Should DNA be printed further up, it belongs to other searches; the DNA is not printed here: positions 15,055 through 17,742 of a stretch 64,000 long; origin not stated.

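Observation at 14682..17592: PPK1 carries an N-terminal HTH module, and a stand-alone paralog of that module with a polybasic tail lies immediately downstream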

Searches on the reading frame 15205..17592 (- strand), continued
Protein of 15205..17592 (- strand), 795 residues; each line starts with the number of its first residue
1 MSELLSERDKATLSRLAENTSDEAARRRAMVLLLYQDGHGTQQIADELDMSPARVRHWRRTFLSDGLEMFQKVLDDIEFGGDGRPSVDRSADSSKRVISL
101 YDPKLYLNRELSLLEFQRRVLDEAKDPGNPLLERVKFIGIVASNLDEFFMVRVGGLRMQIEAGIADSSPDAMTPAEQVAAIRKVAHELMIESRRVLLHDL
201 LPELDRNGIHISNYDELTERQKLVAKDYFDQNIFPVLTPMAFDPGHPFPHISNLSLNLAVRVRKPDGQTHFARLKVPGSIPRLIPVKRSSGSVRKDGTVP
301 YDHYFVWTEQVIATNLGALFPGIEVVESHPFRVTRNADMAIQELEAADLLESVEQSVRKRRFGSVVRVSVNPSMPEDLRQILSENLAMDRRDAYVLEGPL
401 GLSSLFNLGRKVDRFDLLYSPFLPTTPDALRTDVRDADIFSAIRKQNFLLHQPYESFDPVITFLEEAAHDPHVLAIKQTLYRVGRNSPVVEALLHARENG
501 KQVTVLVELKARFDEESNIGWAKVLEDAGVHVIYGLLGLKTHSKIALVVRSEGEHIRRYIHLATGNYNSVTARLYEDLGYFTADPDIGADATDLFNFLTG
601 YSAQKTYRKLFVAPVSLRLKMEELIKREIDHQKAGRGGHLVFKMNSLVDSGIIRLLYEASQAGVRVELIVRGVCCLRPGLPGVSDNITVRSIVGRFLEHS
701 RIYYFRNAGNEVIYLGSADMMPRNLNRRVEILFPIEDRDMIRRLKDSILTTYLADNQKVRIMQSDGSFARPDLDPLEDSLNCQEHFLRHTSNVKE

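Call 10: find_homologous_proteins(query=window:15205-17592:-, max_evalue=1e-20)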
Query window:15205-17592:- (795 aa): 8000 proteins with E <= 1e-20 among 8000 candidates; the best 120 are listed.
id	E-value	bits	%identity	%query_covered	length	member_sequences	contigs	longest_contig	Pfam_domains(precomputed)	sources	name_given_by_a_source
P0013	0.0e+0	1782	100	100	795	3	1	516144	PF02503.23,PF13384.13,PF13551.13,PF13091.13,PF13089.12,PF17941.8,PF13090.13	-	-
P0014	0.0e+0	1521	84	100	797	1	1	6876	PF02503.23,PF13384.13,PF13551.13,PF13518.13,PF13091.13,PF13089.12,PF17941.8,PF13090.13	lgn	-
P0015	0.0e+0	1500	85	100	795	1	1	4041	PF02503.23,PF13384.13,PF13551.13,PF13518.13,PF13091.13,PF13089.12,PF17941.8,PF13090.13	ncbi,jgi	-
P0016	0.0e+0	1477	82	100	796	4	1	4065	PF02503.23,PF13384.13,PF13551.13,PF13518.13,PF13091.13,PF13089.12,PF17941.8,PF13090.13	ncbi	ncbi:MAG TPA: polyphosphate kinase 1 [Rhodothermia bacterium]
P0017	0.0e+0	1234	70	100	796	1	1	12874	PF02503.23,PF13384.13,PF13551.13,PF13518.13,PF13091.13,PF13089.12,PF17941.8,PF13090.13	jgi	jgi:polyphosphate kinase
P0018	0.0e+0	1166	66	99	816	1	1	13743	PF02503.23,PF13384.13,PF13518.13,PF13091.13,PF13089.12,PF17941.8,PF13090.13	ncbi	ncbi:MAG: polyphosphate kinase 1 [Rhodothermales bacterium]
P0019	0.0e+0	1147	64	99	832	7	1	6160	PF02503.23,PF13384.13,PF13551.13,PF13518.13,PF13091.13,PF13089.12,PF17941.8,PF13090.13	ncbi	-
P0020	0.0e+0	1137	64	99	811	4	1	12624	PF02503.23,PF13384.13,PF13551.13,PF01527.27,PF13518.13,PF13091.13,PF13089.12,PF17941.8,PF13090.13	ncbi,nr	ncbi:MAG TPA: polyphosphate kinase 1 [Rhodothermales bacterium]|nr:polyphosphate kinase 1 [Rhodother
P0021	0.0e+0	1132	65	99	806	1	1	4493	PF02503.23,PF13384.13,PF13551.13,PF01527.27,PF13518.13,PF13091.13,PF13089.12,PF17941.8,PF13090.13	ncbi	-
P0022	0.0e+0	1130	65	99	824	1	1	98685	PF02503.23,PF13384.13,PF13551.13,PF13518.13,PF13091.13,PF13089.12,PF17941.8,PF13090.13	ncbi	-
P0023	0.0e+0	1125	64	99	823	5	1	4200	PF02503.23,PF13384.13,PF13518.13,PF13091.13,PF13089.12,PF17941.8,PF13090.13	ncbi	-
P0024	0.0e+0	1120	70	89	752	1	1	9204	PF02503.23,PF13091.13,PF13089.12,PF17941.8,PF13090.13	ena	-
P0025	0.0e+0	1119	63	99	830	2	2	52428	PF02503.23,PF13384.13,PF13551.13,PF01527.27,PF13518.13,PF13091.13,PF13089.12,PF17941.8,PF13090.13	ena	-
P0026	0.0e+0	1111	63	100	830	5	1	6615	PF02503.23,PF13384.13,PF13518.13,PF13091.13,PF13089.12,PF17941.8,PF13090.13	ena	-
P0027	0.0e+0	1087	61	99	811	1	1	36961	PF02503.23,PF13384.13,PF13091.13,PF13089.12,PF17941.8,PF13090.13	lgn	-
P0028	0.0e+0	1085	69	86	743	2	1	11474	PF02503.23,PF13091.13,PF13089.12,PF17941.8,PF13090.13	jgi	-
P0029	0.0e+0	1075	70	87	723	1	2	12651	PF02503.23,PF13091.13,PF13089.12,PF17941.8,PF13090.13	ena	-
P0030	0.0e+0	1075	68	89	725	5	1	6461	PF02503.23,PF13091.13,PF13089.12,PF17941.8,PF13090.13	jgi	jgi:polyphosphate kinase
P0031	0.0e+0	1073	68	89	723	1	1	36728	PF02503.23,PF13091.13,PF13089.12,PF17941.8,PF13090.13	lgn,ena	-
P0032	0.0e+0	1073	68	89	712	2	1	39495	PF02503.23,PF13091.13,PF13089.12,PF17941.8,PF13090.13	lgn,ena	-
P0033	0.0e+0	1072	67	89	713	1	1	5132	PF02503.23,PF13091.13,PF13089.12,PF17941.8,PF13090.13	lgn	-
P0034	0.0e+0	1071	63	98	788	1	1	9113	PF02503.23,PF13091.13,PF13089.12,PF17941.8,PF13090.13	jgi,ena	-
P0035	0.0e+0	1071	68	88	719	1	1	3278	PF02503.23,PF13091.13,PF13089.12,PF17941.8,PF13090.13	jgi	jgi:polyphosphate kinase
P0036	0.0e+0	1071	68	88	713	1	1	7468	PF02503.23,PF13091.13,PF13089.12,PF17941.8,PF13090.13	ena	-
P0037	0.0e+0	1070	69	87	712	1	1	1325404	PF02503.23,PF13091.13,PF13089.12,PF17941.8,PF13090.13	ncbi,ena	-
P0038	0.0e+0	1068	67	89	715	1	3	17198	PF02503.23,PF13091.13,PF13089.12,PF17941.8,PF13090.13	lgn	-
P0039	0.0e+0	1067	68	87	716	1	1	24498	PF02503.23,PF13091.13,PF13089.12,PF17941.8,PF13090.13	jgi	jgi:polyphosphate kinase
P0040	0.0e+0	1066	70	85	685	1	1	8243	PF02503.23,PF13091.13,PF13089.12,PF17941.8,PF13090.13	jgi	jgi:polyphosphate kinase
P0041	0.0e+0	1066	67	88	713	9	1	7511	PF02503.23,PF13091.13,PF13089.12,PF17941.8,PF13090.13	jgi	-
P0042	0.0e+0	1065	68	87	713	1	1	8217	PF02503.23,PF13091.13,PF13089.12,PF17941.8,PF13090.13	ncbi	-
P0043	0.0e+0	1064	66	88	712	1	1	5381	PF02503.23,PF13091.13,PF13089.12,PF17941.8,PF13090.13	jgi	jgi:polyphosphate kinase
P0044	0.0e+0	1064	68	87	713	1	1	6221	PF02503.23,PF13091.13,PF13089.12,PF17941.8,PF13090.13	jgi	-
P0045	0.0e+0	1064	68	87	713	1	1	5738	PF02503.23,PF13091.13,PF13089.12,PF17941.8,PF13090.13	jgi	-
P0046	0.0e+0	1064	68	87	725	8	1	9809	PF02503.23,PF13091.13,PF13089.12,PF17941.8,PF13090.13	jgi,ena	-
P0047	0.0e+0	1063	68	87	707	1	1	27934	PF02503.23,PF13091.13,PF13089.12,PF17941.8,PF13090.13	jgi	jgi:polyphosphate kinase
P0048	0.0e+0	1062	68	87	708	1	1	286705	PF02503.23,PF13091.13,PF13089.12,PF17941.8,PF13090.13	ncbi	ncbi:MAG: polyphosphate kinase 1 [Chloroflexota bacterium]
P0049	0.0e+0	1061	66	88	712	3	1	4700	PF02503.23,PF13091.13,PF13089.12,PF17941.8,PF13090.13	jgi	-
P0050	0.0e+0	1061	68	87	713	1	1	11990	PF02503.23,PF13091.13,PF13089.12,PF17941.8,PF13090.13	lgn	-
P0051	0.0e+0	1060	67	87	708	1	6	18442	PF02503.23,PF13091.13,PF13089.12,PF17941.8,PF13090.13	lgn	-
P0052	0.0e+0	1060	68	87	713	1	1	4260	PF02503.23,PF13091.13,PF13089.12,PF17941.8,PF13090.13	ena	-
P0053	0.0e+0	1059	67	87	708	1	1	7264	PF02503.23,PF13091.13,PF13089.12,PF17941.8,PF13090.13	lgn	-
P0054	0.0e+0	1059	67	89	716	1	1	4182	PF02503.23,PF13091.13,PF13089.12,PF17941.8,PF13090.13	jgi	jgi:polyphosphate kinase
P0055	0.0e+0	1058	66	91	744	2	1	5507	PF02503.23,PF13091.13,PF13089.12,PF17941.8,PF13090.13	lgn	-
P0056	0.0e+0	1058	67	88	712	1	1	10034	PF02503.23,PF13091.13,PF13089.12,PF17941.8,PF13090.13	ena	-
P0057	0.0e+0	1057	66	88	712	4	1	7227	PF02503.23,PF13091.13,PF13089.12,PF17941.8,PF13090.13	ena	-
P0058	0.0e+0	1057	68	87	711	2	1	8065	PF02503.23,PF13091.13,PF13089.12,PF17941.8,PF13090.13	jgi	-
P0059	0.0e+0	1057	67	87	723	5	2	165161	PF02503.23,PF13091.13,PF13089.12,PF17941.8,PF13090.13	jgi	jgi:polyphosphate kinase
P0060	0.0e+0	1057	68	87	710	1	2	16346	PF02503.23,PF13091.13,PF13089.12,PF17941.8,PF13090.13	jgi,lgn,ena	-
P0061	0.0e+0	1057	68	87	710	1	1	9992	PF02503.23,PF13091.13,PF13089.12,PF17941.8,PF13090.13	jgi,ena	-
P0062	0.0e+0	1057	68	87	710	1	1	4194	PF02503.23,PF13091.13,PF13089.12,PF17941.8,PF13090.13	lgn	-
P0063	0.0e+0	1056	68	87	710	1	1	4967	PF02503.23,PF13091.13,PF13089.12,PF17941.8,PF13090.13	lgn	-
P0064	0.0e+0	1056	68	87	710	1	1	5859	PF02503.23,PF13091.13,PF13089.12,PF17941.8,PF13090.13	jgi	jgi:polyphosphate kinase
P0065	0.0e+0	1056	68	87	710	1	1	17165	PF02503.23,PF13091.13,PF13089.12,PF17941.8,PF13090.13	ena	-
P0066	0.0e+0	1056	67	88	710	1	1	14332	PF02503.23,PF13091.13,PF13089.12,PF17941.8,PF13090.13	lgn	-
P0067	0.0e+0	1056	67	88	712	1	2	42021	PF02503.23,PF13091.13,PF13089.12,PF17941.8,PF13090.13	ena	-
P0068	0.0e+0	1056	68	87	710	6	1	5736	PF02503.23,PF13091.13,PF13089.12,PF17941.8,PF13090.13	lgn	-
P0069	0.0e+0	1055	68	87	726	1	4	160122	PF02503.23,PF13091.13,PF13089.12,PF17941.8,PF13090.13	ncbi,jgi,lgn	jgi:polyphosphate kinase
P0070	0.0e+0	1055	68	87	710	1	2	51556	PF02503.23,PF13091.13,PF13089.12,PF17941.8,PF13090.13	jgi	jgi:polyphosphate kinase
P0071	0.0e+0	1055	67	88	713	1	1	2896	PF02503.23,PF13091.13,PF13089.12,PF17941.8,PF13090.13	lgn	-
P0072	0.0e+0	1055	67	87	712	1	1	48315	PF02503.23,PF13091.13,PF13089.12,PF17941.8,PF13090.13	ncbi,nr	ncbi:MAG: polyphosphate kinase 1 [Anaerolineales bacterium]|nr:polyphosphate kinase 1 [Anaerolineale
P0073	0.0e+0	1055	66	88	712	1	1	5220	PF02503.23,PF13091.13,PF13089.12,PF17941.8,PF13090.13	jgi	jgi:polyphosphate kinase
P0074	0.0e+0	1055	67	87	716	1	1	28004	PF02503.23,PF13091.13,PF13089.12,PF17941.8,PF13090.13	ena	-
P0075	0.0e+0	1054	67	88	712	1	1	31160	PF02503.23,PF13091.13,PF13089.12,PF17941.8,PF13090.13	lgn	-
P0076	0.0e+0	1054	67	87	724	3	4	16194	PF02503.23,PF13091.13,PF13089.12,PF17941.8,PF13090.13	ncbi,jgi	ncbi:MAG: polyphosphate kinase 1 [Anaerolineales bacterium]|jgi:polyphosphate kinase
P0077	0.0e+0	1054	67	87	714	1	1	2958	PF02503.23,PF13091.13,PF13089.12,PF17941.8,PF13090.13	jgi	jgi:polyphosphate kinase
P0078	0.0e+0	1054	68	87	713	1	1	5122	PF02503.23,PF13091.13,PF13089.12,PF17941.8,PF13090.13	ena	-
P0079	0.0e+0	1053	67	87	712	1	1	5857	PF02503.23,PF13091.13,PF13089.12,PF17941.8,PF13090.13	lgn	-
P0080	0.0e+0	1053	67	89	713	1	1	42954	PF02503.23,PF13091.13,PF13089.12,PF17941.8,PF13090.13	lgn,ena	-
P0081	0.0e+0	1053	68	87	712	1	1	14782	PF02503.23,PF13091.13,PF13089.12,PF17941.8,PF13090.13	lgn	-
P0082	0.0e+0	1052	67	87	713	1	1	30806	PF02503.23,PF13091.13,PF13089.12,PF17941.8,PF13090.13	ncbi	-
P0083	0.0e+0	1052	65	90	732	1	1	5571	PF02503.23,PF13091.13,PF13089.12,PF17941.8,PF13090.13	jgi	jgi:polyphosphate kinase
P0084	0.0e+0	1052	65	91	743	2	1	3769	PF02503.23,PF13091.13,PF13089.12,PF17941.8,PF13090.13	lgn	-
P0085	0.0e+0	1052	66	89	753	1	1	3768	PF02503.23,PF13091.13,PF13089.12,PF17941.8,PF13090.13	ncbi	-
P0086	0.0e+0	1052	67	88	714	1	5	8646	PF02503.23,PF13091.13,PF13089.12,PF17941.8,PF13090.13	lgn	-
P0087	0.0e+0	1052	67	87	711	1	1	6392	PF02503.23,PF13091.13,PF13089.12,PF17941.8,PF13090.13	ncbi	ncbi:MAG: polyphosphate kinase 1 [Omnitrophica WOR_2 bacterium]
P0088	0.0e+0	1051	67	87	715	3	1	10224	PF02503.23,PF13091.13,PF13089.12,PF17941.8,PF13090.13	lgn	-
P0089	0.0e+0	1051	66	87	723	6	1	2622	PF02503.23,PF13091.13,PF13089.12,PF17941.8,PF13090.13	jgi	jgi:polyphosphate kinase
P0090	0.0e+0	1051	65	90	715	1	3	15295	PF02503.23,PF13091.13,PF13089.12,PF17941.8,PF13090.13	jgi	jgi:polyphosphate kinase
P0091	0.0e+0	1050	67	87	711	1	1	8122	PF02503.23,PF13091.13,PF13089.12,PF17941.8,PF13090.13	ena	-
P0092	0.0e+0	1050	67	88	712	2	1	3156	PF02503.23,PF13091.13,PF13089.12,PF17941.8,PF13090.13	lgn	-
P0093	0.0e+0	1050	67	87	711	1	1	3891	PF02503.23,PF13091.13,PF13089.12,PF17941.8,PF13090.13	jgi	-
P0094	0.0e+0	1050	68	87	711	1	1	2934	PF02503.23,PF13091.13,PF13089.12,PF17941.8,PF13090.13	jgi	jgi:polyphosphate kinase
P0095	0.0e+0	1050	67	87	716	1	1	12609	PF02503.23,PF13091.13,PF13089.12,PF17941.8,PF13090.13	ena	-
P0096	0.0e+0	1050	68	87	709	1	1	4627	PF02503.23,PF13091.13,PF13089.12,PF17941.8,PF13090.13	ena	-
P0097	0.0e+0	1049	67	87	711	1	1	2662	PF02503.23,PF13091.13,PF13089.12,PF17941.8,PF13090.13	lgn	-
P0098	0.0e+0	1049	66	88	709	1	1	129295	PF02503.23,PF13091.13,PF13089.12,PF17941.8,PF13090.13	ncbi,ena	-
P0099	0.0e+0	1049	67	88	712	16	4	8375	PF02503.23,PF13091.13,PF13089.12,PF17941.8,PF13090.13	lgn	-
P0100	0.0e+0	1049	65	90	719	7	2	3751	PF02503.23,PF13091.13,PF13089.12,PF17941.8,PF13090.13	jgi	jgi:polyphosphate kinase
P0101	0.0e+0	1049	67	87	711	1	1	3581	PF02503.23,PF13091.13,PF13089.12,PF17941.8,PF13090.13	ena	-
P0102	0.0e+0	1049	66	88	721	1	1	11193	PF02503.23,PF13091.13,PF13089.12,PF17941.8,PF13090.13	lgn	-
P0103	0.0e+0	1049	67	89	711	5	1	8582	PF02503.23,PF13091.13,PF13089.12,PF17941.8,PF13090.13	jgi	jgi:polyphosphate kinase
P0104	0.0e+0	1048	67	87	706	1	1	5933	PF02503.23,PF13091.13,PF13089.12,PF17941.8,PF13090.13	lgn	-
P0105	0.0e+0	1048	66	88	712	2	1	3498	PF02503.23,PF13091.13,PF13089.12,PF17941.8,PF13090.13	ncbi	-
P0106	0.0e+0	1048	66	89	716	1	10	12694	PF02503.23,PF13091.13,PF13089.12,PF17941.8,PF13090.13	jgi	jgi:polyphosphate kinase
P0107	0.0e+0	1048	67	87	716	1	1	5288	PF02503.23,PF13091.13,PF13089.12,PF17941.8,PF13090.13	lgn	-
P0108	0.0e+0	1048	68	87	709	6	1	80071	PF02503.23,PF13091.13,PF13089.12,PF17941.8,PF13090.13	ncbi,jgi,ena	-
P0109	0.0e+0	1048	68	87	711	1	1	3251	PF02503.23,PF13091.13,PF13089.12,PF17941.8,PF13090.13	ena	-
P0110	0.0e+0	1047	66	89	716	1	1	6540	PF02503.23,PF13091.13,PF13089.12,PF17941.8,PF13090.13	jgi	jgi:polyphosphate kinase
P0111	0.0e+0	1047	67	87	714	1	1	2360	PF02503.23,PF13091.13,PF13089.12,PF17941.8,PF13090.13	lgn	-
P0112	0.0e+0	1047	66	88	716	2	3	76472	PF02503.23,PF13091.13,PF13089.12,PF17941.8,PF13090.13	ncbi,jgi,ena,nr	ncbi:MAG: RNA degradosome polyphosphate kinase [Chloroflexi bacterium RBG_16_57_11]|nr:MAG: RNA degr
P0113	0.0e+0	1047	66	89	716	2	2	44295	PF02503.23,PF13091.13,PF13089.12,PF17941.8,PF13090.13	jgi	jgi:polyphosphate kinase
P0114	0.0e+0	1047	65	90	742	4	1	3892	PF02503.23,PF13091.13,PF13089.12,PF17941.8,PF13090.13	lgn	-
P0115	0.0e+0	1046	67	88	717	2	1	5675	PF02503.23,PF13091.13,PF13089.12,PF17941.8,PF13090.13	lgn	-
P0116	0.0e+0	1046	67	87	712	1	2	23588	PF02503.23,PF13091.13,PF13089.12,PF17941.8,PF13090.13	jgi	-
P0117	0.0e+0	1046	67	88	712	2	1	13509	PF02503.23,PF13091.13,PF13089.12,PF17941.8,PF13090.13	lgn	-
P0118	0.0e+0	1046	67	88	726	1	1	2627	PF02503.23,PF13091.13,PF13089.12,PF17941.8,PF13090.13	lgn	-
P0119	0.0e+0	1045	67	88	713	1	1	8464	PF02503.23,PF13091.13,PF13089.12,PF17941.8,PF13090.13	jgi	jgi:polyphosphate kinase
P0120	0.0e+0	1045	65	90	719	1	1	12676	PF02503.23,PF13091.13,PF13089.12,PF17941.8,PF13090.13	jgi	jgi:polyphosphate kinase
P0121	0.0e+0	1045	66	88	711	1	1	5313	PF02503.23,PF13091.13,PF13089.12,PF17941.8,PF13090.13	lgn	-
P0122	0.0e+0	1045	67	89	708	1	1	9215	PF02503.23,PF13091.13,PF13089.12,PF17941.8,PF13090.13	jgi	-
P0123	0.0e+0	1045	67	87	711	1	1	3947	PF02503.23,PF13091.13,PF13089.12,PF17941.8,PF13090.13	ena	-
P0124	0.0e+0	1045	66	89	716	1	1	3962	PF02503.23,PF13091.13,PF13089.12,PF17941.8,PF13090.13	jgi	jgi:polyphosphate kinase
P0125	0.0e+0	1045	67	87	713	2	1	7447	PF02503.23,PF13091.13,PF13089.12,PF17941.8,PF13090.13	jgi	-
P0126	0.0e+0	1045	66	87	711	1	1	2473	PF02503.23,PF13091.13,PF13089.12,PF17941.8,PF13090.13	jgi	-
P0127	0.0e+0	1044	66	88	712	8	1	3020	PF02503.23,PF13091.13,PF13089.12,PF17941.8,PF13090.13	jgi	-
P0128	0.0e+0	1044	66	88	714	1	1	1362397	PF02503.23,PF13091.13,PF13089.12,PF17941.8,PF13090.13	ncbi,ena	-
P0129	0.0e+0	1044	67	87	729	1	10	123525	PF02503.23,PF13091.13,PF13089.12,PF17941.8,PF13090.13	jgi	jgi:polyphosphate kinase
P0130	0.0e+0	1044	66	88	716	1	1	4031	PF02503.23,PF13091.13,PF13089.12,PF17941.8,PF13090.13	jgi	jgi:polyphosphate kinase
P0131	0.0e+0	1044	67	87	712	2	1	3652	PF02503.23,PF13091.13,PF13089.12,PF17941.8,PF13090.13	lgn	-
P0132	0.0e+0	1044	66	87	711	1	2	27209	PF02503.23,PF13091.13,PF13089.12,PF17941.8,PF13090.13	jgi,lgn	jgi:polyphosphate kinase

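Call 13: find_encoding_contigs(protein=P0022, flank=6000, max_places=2)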
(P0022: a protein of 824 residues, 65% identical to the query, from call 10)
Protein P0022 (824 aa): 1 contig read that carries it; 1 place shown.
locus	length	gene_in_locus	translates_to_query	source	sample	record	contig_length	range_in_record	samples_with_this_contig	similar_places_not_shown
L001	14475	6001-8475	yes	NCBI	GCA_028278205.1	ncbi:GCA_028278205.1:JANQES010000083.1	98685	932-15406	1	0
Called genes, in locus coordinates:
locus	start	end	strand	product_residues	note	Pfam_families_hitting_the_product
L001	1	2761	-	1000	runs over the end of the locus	PF13620:CarboxypepD_reg, PF13715:CarbopepD_reg_2, PF07715:Plug (weak), PF00593:TonB_dep_Rec_b-barrel, PF14905:OMP_b-brl_3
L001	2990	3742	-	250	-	PF23198:PDE8A_N, PF00072:Response_reg, PF00486:Trans_reg_C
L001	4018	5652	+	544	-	PF24923:ATP-grasp_IQCH, PF18105:PGM1_C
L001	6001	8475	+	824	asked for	PF13384:HTH_23, PF13518:HTH_28 (weak), PF13551:HTH_29 (faint), PF13089:PP_kinase_N, PF02503:PP_kinase, PF17941:PP_kinase_C_1, PF13091:PLDc_2 (faint), PF13090:PP_kinase_C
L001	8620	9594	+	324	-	PF02613:Nitrate_red_del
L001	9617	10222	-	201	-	PF02627:CMD (weak)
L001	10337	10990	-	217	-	PF01243:PNPOx_N, PF12766:Pyridox_oxase_2, PF10590:PNP_phzG_C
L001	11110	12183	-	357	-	PF03193:RsgA_GTPase, PF00005:ABC_tran (weak), PF01926:MMR_HSR1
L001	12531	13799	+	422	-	PF00483:NTP_transferase, PF24894:Hexapep_GlmU, PF25084:LbH_EIF2B (weak), PF25247:LbH_GLGC (faint), PF25087:GMPPB_C (faint)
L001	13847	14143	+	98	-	-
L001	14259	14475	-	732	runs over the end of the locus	PF02922:CBM_48, PF00128:Alpha-amylase, PF21156:ISOA1-3_C, PF21331:Isoamylase_C (weak)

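Call 14: find_encoding_contigs(protein=P0025, flank=6000, max_places=2)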
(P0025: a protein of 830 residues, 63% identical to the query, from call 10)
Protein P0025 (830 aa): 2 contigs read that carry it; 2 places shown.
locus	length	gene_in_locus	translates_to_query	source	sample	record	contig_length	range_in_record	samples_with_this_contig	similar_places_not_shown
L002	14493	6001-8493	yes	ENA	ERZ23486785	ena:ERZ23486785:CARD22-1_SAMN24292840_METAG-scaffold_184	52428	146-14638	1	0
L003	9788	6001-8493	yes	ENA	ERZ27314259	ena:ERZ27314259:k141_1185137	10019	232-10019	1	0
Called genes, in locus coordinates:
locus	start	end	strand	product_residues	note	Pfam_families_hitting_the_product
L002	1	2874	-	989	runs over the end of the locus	PF13620:CarboxypepD_reg, PF13715:CarbopepD_reg_2, PF07715:Plug (weak), PF00593:TonB_dep_Rec_b-barrel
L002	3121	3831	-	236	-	PF00072:Response_reg, PF00486:Trans_reg_C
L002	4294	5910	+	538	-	PF18604:PreAtp-grasp (faint), PF24923:ATP-grasp_IQCH, PF18105:PGM1_C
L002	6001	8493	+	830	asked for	PF01527:HTH_Tnp_1 (faint), PF13384:HTH_23, PF13518:HTH_28 (weak), PF13551:HTH_29 (faint), PF13089:PP_kinase_N, PF02503:PP_kinase, PF17941:PP_kinase_C_1, PF13090:PP_kinase_C, +1 more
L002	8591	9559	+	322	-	PF02613:Nitrate_red_del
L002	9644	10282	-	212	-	-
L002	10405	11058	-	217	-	PF01243:PNPOx_N, PF12766:Pyridox_oxase_2 (weak), PF10590:PNP_phzG_C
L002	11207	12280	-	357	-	PF03193:RsgA_GTPase, PF00005:ABC_tran (weak), PF01926:MMR_HSR1 (weak)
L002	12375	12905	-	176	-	PF05163:DinB (faint), PF11716:MDMPI_N (weak), PF12867:DinB_2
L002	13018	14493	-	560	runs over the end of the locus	PF00144:Beta-lactamase, PF11954:DUF3471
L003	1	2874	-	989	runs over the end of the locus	PF13620:CarboxypepD_reg, PF13715:CarbopepD_reg_2, PF07715:Plug (weak), PF00593:TonB_dep_Rec_b-barrel, PF14905:OMP_b-brl_3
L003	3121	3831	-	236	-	PF00072:Response_reg, PF00486:Trans_reg_C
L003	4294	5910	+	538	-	PF18604:PreAtp-grasp (faint), PF24923:ATP-grasp_IQCH, PF18105:PGM1_C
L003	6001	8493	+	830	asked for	PF01527:HTH_Tnp_1 (faint), PF13384:HTH_23, PF13518:HTH_28 (weak), PF13551:HTH_29 (faint), PF13089:PP_kinase_N, PF02503:PP_kinase, PF17941:PP_kinase_C_1, PF13090:PP_kinase_C, +1 more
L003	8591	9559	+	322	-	PF02613:Nitrate_red_del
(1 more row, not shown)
